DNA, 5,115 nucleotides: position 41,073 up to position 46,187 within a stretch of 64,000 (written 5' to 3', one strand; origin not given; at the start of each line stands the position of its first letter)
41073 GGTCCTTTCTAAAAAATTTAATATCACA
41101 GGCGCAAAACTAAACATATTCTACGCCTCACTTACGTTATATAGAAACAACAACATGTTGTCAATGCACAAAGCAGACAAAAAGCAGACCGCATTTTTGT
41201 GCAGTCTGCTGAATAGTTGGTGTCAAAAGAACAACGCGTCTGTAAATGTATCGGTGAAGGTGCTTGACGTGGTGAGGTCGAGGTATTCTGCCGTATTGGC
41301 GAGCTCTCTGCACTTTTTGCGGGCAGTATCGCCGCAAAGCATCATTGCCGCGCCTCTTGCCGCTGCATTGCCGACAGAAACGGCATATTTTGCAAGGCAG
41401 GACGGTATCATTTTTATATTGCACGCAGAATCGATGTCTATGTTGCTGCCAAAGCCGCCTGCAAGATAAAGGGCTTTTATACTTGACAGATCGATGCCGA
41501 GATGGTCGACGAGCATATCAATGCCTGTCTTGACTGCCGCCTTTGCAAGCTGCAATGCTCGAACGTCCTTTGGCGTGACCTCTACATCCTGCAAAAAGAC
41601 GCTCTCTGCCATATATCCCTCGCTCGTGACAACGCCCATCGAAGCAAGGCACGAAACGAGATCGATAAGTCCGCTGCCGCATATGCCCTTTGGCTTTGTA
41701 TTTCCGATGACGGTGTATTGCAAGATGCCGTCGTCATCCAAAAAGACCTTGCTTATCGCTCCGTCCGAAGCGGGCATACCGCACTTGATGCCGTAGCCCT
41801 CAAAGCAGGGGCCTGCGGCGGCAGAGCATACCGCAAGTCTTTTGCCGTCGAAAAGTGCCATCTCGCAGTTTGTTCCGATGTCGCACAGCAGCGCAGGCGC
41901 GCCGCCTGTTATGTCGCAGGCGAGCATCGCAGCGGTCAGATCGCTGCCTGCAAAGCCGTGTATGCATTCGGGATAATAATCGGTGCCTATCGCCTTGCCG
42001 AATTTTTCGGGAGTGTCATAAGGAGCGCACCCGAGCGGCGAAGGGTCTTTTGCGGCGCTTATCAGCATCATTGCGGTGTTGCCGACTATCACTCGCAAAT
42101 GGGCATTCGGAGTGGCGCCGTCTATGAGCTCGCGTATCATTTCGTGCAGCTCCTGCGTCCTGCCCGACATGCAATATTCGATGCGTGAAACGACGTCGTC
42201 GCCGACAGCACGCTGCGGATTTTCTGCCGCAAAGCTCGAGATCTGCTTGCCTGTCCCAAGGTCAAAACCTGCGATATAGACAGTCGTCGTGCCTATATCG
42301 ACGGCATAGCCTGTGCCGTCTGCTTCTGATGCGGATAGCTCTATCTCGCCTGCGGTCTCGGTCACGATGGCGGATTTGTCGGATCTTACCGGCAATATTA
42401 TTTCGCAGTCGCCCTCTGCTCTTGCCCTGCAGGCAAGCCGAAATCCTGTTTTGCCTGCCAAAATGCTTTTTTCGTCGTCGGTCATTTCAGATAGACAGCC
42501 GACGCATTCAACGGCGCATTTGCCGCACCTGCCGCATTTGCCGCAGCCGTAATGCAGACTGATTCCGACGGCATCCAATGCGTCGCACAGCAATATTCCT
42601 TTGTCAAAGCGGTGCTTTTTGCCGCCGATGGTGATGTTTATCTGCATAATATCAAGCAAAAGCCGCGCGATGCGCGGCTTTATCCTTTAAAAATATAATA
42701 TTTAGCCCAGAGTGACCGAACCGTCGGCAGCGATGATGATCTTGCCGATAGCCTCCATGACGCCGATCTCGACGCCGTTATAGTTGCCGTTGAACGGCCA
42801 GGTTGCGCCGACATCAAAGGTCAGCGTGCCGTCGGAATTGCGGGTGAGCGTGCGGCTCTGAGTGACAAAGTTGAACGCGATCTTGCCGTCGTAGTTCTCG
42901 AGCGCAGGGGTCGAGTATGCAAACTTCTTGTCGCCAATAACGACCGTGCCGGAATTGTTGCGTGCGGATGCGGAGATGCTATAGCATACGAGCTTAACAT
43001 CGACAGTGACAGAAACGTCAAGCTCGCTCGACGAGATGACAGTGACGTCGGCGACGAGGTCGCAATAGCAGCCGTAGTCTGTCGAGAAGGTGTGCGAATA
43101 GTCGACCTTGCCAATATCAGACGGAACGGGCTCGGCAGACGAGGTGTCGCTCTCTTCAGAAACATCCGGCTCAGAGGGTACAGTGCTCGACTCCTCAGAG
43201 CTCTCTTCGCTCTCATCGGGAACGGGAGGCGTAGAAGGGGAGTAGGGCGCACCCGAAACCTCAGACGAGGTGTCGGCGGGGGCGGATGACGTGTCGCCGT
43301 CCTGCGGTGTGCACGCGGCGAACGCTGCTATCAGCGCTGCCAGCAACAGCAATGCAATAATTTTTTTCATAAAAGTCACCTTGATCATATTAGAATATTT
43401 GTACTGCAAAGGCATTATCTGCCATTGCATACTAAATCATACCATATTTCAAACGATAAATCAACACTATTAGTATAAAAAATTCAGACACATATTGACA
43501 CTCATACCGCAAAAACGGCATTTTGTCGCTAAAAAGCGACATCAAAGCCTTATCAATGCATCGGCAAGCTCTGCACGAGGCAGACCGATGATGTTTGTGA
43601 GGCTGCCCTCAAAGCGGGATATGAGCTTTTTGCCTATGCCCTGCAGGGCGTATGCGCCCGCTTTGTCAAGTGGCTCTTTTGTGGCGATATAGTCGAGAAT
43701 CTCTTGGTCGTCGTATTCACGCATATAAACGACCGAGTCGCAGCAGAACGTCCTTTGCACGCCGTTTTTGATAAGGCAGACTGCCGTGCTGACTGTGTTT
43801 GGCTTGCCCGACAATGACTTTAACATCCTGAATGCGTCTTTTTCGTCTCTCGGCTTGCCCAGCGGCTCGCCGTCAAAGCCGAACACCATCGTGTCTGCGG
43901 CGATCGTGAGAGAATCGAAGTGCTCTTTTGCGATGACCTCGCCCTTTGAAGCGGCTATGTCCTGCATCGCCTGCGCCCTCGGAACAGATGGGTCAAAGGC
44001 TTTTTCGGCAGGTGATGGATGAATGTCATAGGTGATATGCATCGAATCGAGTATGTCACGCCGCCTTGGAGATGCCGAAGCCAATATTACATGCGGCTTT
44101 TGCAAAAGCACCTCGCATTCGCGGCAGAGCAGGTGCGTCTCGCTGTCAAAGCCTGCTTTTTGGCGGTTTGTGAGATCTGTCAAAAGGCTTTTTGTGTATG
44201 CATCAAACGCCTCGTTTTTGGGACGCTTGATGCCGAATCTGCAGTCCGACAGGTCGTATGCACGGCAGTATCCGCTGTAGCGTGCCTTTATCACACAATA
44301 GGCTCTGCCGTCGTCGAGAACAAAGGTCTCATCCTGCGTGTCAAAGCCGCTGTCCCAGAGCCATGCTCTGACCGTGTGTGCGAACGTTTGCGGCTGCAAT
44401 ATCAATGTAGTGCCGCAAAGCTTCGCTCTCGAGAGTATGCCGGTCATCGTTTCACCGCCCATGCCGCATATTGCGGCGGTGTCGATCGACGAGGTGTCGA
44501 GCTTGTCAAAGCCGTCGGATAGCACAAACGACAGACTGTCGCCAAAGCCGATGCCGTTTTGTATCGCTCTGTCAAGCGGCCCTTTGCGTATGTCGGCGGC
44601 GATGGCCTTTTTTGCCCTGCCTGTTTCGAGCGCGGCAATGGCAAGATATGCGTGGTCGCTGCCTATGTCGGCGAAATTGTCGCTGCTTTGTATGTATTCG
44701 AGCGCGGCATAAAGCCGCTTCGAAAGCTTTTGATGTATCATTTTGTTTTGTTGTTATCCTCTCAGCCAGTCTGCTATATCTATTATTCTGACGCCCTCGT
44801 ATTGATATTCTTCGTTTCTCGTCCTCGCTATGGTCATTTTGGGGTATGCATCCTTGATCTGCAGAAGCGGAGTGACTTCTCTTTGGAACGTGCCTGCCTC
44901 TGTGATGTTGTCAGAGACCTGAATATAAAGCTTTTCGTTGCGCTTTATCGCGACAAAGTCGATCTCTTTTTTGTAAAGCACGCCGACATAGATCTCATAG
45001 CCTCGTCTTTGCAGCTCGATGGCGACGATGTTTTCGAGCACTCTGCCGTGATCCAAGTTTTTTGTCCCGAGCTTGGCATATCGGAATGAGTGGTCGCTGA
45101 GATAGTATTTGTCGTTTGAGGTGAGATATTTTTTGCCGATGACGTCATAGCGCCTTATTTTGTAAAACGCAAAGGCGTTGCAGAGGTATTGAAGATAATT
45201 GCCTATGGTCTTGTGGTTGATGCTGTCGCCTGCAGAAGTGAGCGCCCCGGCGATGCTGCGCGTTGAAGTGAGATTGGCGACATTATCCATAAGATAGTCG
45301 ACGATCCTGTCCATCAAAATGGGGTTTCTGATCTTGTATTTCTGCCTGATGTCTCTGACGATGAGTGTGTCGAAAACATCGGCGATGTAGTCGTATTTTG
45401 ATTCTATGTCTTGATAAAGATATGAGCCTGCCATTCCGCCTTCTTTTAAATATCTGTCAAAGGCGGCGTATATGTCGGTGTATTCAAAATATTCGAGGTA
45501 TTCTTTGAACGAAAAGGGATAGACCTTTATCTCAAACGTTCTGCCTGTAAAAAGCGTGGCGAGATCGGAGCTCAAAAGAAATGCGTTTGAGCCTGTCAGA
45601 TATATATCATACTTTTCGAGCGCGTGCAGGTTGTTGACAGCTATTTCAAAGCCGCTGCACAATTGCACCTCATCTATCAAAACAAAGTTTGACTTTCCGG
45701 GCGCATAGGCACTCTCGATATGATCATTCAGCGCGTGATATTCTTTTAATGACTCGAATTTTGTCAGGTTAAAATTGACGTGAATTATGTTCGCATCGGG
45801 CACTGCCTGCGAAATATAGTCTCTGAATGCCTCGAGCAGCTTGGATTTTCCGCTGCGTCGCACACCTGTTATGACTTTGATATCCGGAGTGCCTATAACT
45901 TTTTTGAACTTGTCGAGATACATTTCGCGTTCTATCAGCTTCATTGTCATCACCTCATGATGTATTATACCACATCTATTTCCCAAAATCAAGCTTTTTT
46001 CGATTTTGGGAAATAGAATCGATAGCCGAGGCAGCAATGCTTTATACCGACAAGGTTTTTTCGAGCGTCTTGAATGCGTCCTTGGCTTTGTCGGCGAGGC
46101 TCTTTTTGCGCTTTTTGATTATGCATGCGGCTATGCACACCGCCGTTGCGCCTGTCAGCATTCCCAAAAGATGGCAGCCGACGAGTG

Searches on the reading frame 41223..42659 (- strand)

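Call 72: search_protein_families(library=pfam, max_evalue=0.00001, proteins=[window:41223-42659:-])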
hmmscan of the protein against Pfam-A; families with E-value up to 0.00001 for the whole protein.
window:41223-42659:- (478 aa): 3 families
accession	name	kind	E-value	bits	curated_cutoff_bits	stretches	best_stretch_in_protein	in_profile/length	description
PF14574.11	RACo_C_ter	-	9.8e-66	221.9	27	1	256-478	3-249/261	C-terminal domain of RACo the ASKHA domain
PF17651.6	Raco_middle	-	2.8e-21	76.3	26.8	1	117-250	2-160/163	RACo middle region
PF00111.32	Fer2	-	2.4e-06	27.8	21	1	10-81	2-76/77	2Fe-2S iron-sulfur cluster binding domain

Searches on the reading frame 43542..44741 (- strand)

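Call 72: search_protein_families(library=pfam, max_evalue=0.00001, proteins=[window:43542-44741:-])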
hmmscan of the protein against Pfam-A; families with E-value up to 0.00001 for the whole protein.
window:43542-44741:- (399 aa): 3 families
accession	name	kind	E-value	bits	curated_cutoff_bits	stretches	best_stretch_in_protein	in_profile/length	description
PF02545.19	Maf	-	8.4e-49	166.2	27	1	218-397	2-185/187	Maf-like protein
PF12847.13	Methyltransf_18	-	7.1e-40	136.9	27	1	6-151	1-151/151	Methyltransferase domain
PF04816.18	TrmK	-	1.9e-31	109.6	27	1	23-170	1-155/205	tRNA (adenine(22)-N(1))-methyltransferase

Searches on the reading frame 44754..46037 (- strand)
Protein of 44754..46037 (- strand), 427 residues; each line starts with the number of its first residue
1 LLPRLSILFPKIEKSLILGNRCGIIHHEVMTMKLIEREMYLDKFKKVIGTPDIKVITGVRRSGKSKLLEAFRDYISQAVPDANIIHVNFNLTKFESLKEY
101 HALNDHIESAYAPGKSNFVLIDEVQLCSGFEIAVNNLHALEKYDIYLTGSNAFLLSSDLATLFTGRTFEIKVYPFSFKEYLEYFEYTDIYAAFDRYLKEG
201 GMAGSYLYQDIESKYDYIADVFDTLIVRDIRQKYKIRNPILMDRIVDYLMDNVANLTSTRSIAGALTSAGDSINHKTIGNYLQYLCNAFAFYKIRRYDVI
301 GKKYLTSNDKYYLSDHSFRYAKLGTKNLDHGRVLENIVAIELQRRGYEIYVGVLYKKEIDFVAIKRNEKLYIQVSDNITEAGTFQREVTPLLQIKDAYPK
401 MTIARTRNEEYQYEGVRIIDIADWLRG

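Call 72: search_protein_families(library=pfam, max_evalue=0.00001, proteins=[window:44754-46037:-])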
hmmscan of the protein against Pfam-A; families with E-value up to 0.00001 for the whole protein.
window:44754-46037:- (427 aa): 2 families
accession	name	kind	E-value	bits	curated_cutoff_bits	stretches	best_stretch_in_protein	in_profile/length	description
PF13173.12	AAA_14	-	5.7e-29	101.2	27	1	52-181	3-129/129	AAA domain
PF13635.12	DUF4143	-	2.8e-18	66.6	28.1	1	228-374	2-157/160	Domain of unknown function (DUF4143)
